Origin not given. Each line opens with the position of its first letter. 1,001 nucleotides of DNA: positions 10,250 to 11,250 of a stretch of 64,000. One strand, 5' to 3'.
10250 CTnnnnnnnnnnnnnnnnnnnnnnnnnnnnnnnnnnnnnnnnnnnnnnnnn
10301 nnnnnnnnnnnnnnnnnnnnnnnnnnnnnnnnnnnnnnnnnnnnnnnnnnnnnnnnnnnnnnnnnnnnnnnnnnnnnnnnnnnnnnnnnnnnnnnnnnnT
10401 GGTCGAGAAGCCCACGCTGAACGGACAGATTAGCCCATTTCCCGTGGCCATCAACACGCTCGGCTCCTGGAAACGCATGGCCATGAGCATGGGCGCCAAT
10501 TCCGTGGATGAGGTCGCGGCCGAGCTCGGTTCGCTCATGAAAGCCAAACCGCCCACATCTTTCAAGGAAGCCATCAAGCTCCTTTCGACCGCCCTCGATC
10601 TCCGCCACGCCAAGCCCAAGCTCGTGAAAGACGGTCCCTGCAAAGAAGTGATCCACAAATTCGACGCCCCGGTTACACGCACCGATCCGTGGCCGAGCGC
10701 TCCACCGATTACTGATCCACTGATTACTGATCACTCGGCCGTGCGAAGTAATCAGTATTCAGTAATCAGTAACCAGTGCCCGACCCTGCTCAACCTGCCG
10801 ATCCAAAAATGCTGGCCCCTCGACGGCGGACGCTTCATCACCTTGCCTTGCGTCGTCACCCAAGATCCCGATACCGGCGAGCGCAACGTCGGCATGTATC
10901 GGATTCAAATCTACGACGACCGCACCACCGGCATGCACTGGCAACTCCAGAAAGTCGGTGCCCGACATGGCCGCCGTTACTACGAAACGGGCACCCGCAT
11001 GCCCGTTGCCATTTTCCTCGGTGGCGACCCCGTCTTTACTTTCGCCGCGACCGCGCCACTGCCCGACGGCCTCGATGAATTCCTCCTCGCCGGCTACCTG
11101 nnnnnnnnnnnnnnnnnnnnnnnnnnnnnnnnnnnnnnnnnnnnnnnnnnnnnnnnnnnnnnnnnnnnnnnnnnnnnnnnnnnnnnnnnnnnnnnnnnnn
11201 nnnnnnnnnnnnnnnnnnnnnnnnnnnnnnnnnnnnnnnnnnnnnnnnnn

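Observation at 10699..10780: Palindromic REP-like element inserted in-frame inside an essential-type UbiD-family gene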

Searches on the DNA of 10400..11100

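Call 72: search_rna_families(source=window, start=10400, end=11100, threshold=evalue, max_evalue=1)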
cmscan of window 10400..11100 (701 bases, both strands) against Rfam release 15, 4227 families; matches with E-value up to 1: 2.
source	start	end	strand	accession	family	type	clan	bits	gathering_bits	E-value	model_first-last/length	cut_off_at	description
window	10702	10778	-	RF01937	mir-2780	Gene; miRNA;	-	19.3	95.5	0.15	1-88/88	no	mir-2780 microRNA precursor family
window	10705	10776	-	RF04141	MIR8622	Gene; miRNA;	-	17.6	197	0.9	1-212/212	no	MIR8622 microRNA precursor family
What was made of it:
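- On Known structured RNA family (Rfam): Only two miRNA-precursor matches, at 19.3 and 17.6 bits against gathering scores of 95.5 and 197 (call 72).
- Tried and rejected: None matches (call 72).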
